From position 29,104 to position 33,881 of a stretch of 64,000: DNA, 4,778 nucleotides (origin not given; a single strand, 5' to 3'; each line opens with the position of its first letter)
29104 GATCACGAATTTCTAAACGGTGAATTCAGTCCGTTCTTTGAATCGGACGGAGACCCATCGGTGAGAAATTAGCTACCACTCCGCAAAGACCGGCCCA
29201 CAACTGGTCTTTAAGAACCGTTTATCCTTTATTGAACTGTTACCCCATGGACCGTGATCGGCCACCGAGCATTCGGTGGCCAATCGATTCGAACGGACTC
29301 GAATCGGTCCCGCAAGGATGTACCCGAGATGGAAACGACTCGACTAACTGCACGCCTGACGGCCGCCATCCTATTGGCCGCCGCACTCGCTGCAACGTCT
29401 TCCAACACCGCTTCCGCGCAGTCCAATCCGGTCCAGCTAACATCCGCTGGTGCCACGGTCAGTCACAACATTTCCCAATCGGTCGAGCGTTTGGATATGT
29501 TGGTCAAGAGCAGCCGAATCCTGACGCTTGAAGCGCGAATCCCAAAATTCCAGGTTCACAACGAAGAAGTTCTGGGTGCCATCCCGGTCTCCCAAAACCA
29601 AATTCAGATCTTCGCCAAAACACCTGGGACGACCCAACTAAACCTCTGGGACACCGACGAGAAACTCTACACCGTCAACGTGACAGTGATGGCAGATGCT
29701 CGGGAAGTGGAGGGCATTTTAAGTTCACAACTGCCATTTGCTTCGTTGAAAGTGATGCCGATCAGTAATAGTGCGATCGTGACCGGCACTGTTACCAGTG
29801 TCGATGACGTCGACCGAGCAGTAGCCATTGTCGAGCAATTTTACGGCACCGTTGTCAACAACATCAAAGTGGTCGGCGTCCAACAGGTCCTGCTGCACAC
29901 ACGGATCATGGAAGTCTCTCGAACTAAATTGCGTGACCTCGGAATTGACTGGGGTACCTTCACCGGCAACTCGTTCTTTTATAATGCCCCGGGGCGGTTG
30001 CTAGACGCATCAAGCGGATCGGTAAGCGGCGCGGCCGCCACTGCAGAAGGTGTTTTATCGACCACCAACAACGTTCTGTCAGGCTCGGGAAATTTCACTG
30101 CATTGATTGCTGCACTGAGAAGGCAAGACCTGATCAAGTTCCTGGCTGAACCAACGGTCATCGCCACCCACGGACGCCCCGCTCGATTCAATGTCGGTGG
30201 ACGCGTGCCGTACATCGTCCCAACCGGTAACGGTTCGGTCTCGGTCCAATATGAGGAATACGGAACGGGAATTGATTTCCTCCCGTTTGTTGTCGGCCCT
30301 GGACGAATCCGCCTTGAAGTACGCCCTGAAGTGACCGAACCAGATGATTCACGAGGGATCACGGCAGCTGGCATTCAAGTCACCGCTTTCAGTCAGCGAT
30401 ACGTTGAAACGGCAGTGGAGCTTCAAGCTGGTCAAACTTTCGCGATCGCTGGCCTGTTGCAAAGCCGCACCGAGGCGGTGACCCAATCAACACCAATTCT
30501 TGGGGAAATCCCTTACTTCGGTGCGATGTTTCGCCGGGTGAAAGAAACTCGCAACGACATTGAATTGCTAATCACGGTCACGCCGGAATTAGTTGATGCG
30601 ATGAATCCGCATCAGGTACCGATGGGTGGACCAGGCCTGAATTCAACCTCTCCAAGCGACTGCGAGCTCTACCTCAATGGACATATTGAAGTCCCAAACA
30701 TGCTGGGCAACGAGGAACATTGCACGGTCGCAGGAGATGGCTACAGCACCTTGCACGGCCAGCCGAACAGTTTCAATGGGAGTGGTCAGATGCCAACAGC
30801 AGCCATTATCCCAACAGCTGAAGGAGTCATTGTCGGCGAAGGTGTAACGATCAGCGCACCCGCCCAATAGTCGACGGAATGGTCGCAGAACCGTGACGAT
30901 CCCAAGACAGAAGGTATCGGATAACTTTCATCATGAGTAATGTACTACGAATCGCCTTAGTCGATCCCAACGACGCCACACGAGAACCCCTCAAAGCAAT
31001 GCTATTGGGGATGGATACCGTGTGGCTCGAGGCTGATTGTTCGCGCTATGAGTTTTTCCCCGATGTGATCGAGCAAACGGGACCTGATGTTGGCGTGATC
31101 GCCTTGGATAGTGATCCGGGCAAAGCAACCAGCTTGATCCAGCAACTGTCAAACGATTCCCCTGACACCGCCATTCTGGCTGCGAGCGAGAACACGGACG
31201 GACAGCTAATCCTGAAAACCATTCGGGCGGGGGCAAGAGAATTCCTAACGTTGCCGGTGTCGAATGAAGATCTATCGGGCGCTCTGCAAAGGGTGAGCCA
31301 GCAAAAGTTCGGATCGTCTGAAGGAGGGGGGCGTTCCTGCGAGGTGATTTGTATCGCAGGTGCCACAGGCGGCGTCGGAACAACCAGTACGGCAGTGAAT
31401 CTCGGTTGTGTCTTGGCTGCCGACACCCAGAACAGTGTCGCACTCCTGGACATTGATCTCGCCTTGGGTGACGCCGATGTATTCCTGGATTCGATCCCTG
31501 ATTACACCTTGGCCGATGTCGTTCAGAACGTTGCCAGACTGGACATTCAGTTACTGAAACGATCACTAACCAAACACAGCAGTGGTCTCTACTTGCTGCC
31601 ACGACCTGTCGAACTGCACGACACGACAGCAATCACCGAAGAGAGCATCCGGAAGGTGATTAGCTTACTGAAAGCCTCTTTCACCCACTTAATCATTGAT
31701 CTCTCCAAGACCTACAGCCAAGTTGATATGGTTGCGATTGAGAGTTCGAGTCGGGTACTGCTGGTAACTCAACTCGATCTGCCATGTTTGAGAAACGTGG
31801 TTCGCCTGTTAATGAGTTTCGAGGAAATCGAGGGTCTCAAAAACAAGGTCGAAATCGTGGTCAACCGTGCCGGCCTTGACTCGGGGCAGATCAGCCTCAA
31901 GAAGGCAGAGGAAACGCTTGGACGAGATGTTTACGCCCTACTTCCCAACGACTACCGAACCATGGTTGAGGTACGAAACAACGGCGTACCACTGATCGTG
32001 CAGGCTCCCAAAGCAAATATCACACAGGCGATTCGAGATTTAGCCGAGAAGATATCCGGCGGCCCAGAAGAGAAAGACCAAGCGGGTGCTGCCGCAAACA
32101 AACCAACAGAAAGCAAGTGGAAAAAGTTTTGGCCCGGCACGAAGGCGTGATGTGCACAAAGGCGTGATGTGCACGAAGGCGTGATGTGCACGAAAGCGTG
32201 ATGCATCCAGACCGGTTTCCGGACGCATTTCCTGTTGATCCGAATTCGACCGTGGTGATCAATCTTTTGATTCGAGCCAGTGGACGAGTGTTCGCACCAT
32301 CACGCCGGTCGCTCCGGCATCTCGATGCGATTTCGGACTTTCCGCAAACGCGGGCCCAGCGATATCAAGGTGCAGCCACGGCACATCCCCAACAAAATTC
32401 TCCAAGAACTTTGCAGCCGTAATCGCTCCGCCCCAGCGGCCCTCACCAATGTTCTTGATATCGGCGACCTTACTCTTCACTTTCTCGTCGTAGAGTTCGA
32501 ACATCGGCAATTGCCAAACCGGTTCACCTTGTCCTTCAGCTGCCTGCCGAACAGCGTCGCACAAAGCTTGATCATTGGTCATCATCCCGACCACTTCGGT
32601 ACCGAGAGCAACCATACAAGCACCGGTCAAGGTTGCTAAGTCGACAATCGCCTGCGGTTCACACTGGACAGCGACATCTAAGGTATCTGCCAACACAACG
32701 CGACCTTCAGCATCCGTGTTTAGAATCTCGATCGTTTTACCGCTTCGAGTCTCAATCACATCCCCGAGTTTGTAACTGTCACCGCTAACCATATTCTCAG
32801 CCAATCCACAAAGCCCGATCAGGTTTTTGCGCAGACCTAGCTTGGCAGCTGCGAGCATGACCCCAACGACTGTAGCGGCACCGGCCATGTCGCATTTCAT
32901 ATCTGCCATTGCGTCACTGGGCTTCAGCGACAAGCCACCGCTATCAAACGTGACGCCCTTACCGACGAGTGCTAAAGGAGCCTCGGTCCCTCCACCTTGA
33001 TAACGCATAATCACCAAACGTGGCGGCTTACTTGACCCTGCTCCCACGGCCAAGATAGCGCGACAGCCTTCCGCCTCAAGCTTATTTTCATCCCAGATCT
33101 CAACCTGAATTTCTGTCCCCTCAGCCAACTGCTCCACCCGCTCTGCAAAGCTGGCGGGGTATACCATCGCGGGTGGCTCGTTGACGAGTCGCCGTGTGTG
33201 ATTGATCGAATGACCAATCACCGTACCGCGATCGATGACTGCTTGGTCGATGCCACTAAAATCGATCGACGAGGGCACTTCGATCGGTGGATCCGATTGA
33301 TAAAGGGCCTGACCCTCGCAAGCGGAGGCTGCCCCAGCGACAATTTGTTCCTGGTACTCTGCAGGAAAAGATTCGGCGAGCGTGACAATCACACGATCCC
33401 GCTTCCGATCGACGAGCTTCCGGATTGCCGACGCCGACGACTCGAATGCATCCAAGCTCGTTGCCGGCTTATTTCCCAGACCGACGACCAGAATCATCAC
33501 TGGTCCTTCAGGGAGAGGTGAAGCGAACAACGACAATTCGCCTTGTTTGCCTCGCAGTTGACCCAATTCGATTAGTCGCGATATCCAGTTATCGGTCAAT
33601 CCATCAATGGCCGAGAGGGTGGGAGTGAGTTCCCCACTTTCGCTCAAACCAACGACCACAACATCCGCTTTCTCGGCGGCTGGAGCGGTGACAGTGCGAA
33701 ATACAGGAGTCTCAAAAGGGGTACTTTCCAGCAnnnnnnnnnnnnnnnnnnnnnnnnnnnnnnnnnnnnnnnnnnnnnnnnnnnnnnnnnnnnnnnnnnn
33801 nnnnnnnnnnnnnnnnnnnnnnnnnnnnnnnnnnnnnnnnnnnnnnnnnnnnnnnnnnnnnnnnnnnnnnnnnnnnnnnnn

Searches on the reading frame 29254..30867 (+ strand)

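Call 6: search_protein_families(library=pfam, proteins=[window:29254-30867:+], max_evalue=0.01)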
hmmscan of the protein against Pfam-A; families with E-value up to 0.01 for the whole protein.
window:29254-30867:+ (538 aa): 3 families
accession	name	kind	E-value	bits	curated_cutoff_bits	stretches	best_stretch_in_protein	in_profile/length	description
PF00263.26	Secretin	-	2.9e-35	121.8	27.5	1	287-448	1-169/169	Bacterial type II and III secretion system protein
PF13629.12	T2SS-T3SS_pil_N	-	1.4e-12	47.6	23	1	78-145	3-71/72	Pilus formation protein N terminal region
PF04972.22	BON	-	0.00018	22.2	27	1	158-207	15-68/69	BON domain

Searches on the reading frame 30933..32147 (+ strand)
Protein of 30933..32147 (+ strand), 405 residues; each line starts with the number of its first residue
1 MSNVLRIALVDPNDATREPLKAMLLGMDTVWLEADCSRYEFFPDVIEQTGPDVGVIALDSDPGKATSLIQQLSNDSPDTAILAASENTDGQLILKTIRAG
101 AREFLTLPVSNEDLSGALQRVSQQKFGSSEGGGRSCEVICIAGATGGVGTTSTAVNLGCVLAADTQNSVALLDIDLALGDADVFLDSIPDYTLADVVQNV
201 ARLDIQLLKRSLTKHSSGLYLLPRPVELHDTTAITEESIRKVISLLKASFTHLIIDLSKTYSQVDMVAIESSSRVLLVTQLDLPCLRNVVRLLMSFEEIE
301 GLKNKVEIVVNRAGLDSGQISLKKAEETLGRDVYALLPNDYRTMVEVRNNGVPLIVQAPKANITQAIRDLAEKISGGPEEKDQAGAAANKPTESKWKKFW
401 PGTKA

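Call 54: search_protein_families(library=pfam, proteins=[window:30933-32147:+], max_evalue=0.001)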
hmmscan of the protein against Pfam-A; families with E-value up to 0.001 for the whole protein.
window:30933-32147:+ (405 aa): 5 families
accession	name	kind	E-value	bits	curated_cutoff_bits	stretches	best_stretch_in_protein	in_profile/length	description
PF13614.12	AAA_31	-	2.9e-09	37.6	27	1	137-302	2-170/177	AAA domain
PF01656.29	CbiA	-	1.6e-07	31.7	25.4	1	139-340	1-112/125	CobQ/CobB/MinD/ParA nucleotide binding domain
PF10609.15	ParA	-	9.4e-06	25.7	27.1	1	137-176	4-42/246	NUBPL iron-transfer P-loop NTPase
PF16968.11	TadZ_N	-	1.8e-05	24.9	26.4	1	65-122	63-120/133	Pilus assembly protein TadZ N-terminal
PF00072.30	Response_reg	-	0.00075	20.1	30.2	0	8-118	2-110/111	Response regulator receiver domain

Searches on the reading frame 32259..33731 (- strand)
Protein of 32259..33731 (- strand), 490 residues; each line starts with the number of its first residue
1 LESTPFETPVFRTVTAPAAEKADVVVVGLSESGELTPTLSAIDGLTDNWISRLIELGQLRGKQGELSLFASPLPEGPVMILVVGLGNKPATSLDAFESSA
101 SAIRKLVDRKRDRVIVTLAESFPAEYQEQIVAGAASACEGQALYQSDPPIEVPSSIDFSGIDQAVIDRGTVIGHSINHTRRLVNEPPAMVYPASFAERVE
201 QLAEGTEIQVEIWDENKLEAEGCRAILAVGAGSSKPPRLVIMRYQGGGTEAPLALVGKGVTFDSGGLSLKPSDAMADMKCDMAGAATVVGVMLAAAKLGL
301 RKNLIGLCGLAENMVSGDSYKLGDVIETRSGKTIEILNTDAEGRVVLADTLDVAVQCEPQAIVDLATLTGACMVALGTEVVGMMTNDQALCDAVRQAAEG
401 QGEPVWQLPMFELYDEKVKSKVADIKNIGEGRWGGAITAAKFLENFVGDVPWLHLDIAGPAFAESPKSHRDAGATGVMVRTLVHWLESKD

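Call 54: search_protein_families(library=pfam, proteins=[window:32259-33731:-], max_evalue=0.001)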
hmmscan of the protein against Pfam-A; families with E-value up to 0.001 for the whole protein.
window:32259-33731:- (490 aa): 2 families
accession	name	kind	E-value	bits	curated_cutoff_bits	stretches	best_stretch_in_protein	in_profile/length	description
PF00883.26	Peptidase_M17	-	2.7e-122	408.4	25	1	178-483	2-310/310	Cytosol aminopeptidase family, catalytic domain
PF02789.23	Peptidase_M17_N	-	3.7e-15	56.4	23.4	1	26-146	1-127/129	Cytosol aminopeptidase family, N-terminal domain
